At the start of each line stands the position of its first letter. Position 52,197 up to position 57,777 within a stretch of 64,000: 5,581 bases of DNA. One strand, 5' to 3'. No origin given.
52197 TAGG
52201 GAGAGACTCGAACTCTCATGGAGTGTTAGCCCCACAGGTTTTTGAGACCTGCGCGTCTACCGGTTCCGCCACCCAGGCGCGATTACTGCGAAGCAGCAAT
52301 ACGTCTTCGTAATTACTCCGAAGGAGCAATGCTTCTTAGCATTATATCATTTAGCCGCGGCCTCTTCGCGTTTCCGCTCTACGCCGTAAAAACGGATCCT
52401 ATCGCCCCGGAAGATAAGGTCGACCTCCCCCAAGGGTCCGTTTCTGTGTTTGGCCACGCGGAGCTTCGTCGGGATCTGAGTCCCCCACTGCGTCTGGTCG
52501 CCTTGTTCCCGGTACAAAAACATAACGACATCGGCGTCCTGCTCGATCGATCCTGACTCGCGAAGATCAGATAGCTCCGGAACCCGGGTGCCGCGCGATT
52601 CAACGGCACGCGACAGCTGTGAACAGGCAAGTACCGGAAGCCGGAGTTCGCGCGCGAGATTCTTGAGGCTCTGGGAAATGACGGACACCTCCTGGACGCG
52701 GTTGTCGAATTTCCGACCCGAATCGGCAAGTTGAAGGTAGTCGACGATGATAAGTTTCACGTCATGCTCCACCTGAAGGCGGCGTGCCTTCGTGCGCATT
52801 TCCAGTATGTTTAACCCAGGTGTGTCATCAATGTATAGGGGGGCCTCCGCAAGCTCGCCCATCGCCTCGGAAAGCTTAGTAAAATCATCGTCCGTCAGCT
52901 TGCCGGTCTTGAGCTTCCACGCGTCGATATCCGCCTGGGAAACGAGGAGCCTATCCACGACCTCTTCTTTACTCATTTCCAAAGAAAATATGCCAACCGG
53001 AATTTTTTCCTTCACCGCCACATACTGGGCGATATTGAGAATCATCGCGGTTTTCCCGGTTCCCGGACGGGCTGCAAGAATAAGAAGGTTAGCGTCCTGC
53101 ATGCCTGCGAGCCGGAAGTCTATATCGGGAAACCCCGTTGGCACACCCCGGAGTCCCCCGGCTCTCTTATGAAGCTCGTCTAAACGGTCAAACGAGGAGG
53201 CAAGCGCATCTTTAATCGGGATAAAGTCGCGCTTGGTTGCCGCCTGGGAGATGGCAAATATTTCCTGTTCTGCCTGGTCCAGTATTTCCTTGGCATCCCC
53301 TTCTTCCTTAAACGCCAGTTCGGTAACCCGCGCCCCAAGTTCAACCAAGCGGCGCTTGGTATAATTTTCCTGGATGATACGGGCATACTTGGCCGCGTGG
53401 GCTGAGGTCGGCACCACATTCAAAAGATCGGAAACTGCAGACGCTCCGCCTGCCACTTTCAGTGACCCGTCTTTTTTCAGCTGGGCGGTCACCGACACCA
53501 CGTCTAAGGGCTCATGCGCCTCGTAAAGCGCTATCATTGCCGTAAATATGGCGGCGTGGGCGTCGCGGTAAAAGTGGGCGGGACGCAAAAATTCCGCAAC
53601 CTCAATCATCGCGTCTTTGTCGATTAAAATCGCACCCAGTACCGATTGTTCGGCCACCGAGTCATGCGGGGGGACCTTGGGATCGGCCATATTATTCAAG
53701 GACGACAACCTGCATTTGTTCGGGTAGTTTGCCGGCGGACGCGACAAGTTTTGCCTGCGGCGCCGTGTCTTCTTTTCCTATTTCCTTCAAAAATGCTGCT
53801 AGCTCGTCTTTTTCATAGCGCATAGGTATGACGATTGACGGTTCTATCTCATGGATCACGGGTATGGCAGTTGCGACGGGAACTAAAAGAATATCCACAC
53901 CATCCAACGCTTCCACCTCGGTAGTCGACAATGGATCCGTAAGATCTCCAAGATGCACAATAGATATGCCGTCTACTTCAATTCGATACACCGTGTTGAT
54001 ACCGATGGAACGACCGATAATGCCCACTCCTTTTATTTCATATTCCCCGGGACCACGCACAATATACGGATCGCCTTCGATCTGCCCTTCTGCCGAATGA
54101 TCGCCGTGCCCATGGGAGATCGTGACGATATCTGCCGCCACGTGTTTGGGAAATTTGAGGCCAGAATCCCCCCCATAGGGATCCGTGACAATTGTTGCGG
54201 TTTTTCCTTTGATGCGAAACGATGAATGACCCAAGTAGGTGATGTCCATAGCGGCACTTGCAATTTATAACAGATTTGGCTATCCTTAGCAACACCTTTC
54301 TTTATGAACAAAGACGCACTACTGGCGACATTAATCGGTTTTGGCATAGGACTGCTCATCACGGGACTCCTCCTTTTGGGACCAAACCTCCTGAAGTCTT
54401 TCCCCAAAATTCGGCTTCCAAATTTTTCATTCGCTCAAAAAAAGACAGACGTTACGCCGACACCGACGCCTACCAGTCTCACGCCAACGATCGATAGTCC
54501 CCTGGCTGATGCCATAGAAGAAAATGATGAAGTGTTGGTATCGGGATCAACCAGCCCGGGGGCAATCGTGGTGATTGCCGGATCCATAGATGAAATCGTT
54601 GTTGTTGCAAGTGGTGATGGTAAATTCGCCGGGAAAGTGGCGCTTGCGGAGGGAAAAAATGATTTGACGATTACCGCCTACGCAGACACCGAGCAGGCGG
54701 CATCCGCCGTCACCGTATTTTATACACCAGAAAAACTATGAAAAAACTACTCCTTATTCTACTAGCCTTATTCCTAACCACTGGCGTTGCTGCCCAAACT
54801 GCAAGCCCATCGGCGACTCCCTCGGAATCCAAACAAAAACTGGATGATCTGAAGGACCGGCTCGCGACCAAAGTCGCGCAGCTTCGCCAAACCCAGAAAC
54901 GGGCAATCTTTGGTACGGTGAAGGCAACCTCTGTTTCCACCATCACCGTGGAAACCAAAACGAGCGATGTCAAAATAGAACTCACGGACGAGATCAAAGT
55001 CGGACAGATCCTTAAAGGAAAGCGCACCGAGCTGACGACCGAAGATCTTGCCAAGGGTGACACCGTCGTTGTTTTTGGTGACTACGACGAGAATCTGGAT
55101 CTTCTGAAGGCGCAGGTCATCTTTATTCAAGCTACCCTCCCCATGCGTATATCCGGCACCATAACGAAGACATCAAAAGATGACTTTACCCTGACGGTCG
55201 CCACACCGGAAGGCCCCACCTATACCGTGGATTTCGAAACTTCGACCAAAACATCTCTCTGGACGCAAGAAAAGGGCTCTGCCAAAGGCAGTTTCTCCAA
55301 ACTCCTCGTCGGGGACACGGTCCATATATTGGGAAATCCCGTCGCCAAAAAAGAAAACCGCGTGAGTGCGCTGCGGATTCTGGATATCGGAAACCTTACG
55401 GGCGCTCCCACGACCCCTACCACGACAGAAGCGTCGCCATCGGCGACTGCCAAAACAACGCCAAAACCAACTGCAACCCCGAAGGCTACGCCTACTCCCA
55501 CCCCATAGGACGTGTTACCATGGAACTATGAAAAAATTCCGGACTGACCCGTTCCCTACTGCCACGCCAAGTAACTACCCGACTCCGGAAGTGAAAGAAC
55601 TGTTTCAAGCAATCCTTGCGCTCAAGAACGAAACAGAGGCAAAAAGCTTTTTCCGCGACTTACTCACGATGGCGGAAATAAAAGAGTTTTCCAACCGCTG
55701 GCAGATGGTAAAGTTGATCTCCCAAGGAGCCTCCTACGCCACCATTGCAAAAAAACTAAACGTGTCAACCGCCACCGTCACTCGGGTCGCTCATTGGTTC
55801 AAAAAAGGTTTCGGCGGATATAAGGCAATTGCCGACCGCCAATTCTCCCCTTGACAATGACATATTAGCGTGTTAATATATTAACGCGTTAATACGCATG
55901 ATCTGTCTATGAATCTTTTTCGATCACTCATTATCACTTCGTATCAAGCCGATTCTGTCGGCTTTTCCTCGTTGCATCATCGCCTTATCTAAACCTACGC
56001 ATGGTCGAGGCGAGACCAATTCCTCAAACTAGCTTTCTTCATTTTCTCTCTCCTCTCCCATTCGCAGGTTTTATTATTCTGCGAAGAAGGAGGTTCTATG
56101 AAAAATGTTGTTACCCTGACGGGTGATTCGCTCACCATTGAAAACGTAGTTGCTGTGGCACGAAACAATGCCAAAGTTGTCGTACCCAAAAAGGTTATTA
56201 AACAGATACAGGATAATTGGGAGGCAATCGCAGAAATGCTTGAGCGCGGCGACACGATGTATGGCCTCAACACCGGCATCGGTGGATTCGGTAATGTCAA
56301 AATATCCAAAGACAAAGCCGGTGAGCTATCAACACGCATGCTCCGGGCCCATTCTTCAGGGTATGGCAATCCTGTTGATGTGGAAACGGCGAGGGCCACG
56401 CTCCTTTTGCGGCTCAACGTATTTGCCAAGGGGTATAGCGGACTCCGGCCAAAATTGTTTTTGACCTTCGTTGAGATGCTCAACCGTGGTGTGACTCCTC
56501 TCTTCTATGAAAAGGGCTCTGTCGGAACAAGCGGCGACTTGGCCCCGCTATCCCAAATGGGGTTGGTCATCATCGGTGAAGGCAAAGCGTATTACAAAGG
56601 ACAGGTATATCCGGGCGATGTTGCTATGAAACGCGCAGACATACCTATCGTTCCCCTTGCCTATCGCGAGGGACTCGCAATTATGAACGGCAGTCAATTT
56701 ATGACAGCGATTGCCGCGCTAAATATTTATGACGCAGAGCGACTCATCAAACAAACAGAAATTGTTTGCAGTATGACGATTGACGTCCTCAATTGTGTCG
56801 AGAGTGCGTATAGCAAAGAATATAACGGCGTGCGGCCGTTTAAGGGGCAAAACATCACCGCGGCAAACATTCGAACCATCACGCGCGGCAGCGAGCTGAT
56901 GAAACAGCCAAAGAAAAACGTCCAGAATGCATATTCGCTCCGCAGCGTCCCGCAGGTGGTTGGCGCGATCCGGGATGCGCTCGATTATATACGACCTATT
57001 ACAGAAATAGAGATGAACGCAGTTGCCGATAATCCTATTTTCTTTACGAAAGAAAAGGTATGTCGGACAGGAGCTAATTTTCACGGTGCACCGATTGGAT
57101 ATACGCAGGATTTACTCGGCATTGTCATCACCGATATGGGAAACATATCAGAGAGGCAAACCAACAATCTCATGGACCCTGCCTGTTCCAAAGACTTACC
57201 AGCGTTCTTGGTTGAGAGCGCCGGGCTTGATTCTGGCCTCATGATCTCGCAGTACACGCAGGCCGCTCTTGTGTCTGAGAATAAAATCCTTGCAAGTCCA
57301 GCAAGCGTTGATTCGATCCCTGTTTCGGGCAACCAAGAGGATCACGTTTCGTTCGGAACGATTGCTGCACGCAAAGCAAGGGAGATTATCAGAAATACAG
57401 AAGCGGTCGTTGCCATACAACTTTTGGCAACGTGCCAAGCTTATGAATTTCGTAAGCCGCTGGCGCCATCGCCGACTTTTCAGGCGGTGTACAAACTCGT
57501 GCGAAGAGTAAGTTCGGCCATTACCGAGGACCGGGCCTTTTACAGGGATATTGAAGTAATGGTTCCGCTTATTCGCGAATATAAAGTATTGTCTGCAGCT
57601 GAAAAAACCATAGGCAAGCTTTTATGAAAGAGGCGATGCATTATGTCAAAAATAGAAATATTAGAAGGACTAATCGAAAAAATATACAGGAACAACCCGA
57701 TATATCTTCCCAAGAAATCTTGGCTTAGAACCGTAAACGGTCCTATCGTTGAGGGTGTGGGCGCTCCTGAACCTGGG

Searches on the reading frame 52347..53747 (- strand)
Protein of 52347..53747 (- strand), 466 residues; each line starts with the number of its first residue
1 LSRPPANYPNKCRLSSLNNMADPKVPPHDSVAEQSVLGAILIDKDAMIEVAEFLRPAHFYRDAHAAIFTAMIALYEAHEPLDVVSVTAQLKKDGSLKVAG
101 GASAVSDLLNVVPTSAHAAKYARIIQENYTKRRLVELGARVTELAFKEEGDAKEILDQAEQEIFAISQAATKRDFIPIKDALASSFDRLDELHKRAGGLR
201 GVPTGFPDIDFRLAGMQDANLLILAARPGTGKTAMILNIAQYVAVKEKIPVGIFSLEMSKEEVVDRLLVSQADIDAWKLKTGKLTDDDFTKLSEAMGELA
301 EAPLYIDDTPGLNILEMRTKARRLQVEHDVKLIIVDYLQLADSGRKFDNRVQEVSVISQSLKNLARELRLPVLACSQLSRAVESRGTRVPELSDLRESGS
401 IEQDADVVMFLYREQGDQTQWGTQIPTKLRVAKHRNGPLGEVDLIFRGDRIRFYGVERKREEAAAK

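Call 91: search_protein_families(library=pfam, proteins=[window:52347-53747:-], max_evalue=0.001)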
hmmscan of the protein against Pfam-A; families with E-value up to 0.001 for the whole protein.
window:52347-53747:- (466 aa): 3 families
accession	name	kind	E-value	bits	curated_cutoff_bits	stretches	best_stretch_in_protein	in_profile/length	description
PF03796.21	DnaB_C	-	8.8e-97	323.9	27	1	201-453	1-253/255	DnaB-like helicase C terminal domain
PF00772.26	DnaB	-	9.1e-32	109.6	23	1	26-127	2-103/103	DnaB-like helicase N terminal domain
PF13481.12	AAA_25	-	5.5e-12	46.2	27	1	218-377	32-189/195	AAA domain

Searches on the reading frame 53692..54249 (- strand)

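Call 91: search_protein_families(library=pfam, proteins=[window:53692-54249:-], max_evalue=0.001)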
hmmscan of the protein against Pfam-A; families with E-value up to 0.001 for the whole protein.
window:53692-54249:- (185 aa): 2 families
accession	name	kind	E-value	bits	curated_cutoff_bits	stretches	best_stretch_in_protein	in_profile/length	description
PF13483.12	Lactamase_B_3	-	8.8e-34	117.2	24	1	3-143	2-159/160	Beta-lactamase superfamily domain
PF12706.13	Lactamase_B_2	-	0.0003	20.9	27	0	86-130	126-169/200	Beta-lactamase superfamily domain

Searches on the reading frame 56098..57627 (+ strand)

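Call 91: search_protein_families(library=pfam, proteins=[window:56098-57627:+], max_evalue=0.001)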
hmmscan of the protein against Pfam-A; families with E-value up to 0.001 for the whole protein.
window:56098-57627:+ (509 aa): 1 family
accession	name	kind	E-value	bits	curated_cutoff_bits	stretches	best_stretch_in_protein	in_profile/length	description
PF00221.24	Lyase_aromatic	-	5.1e-169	563.3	27.3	1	12-469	1-465/466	Aromatic amino acid lyase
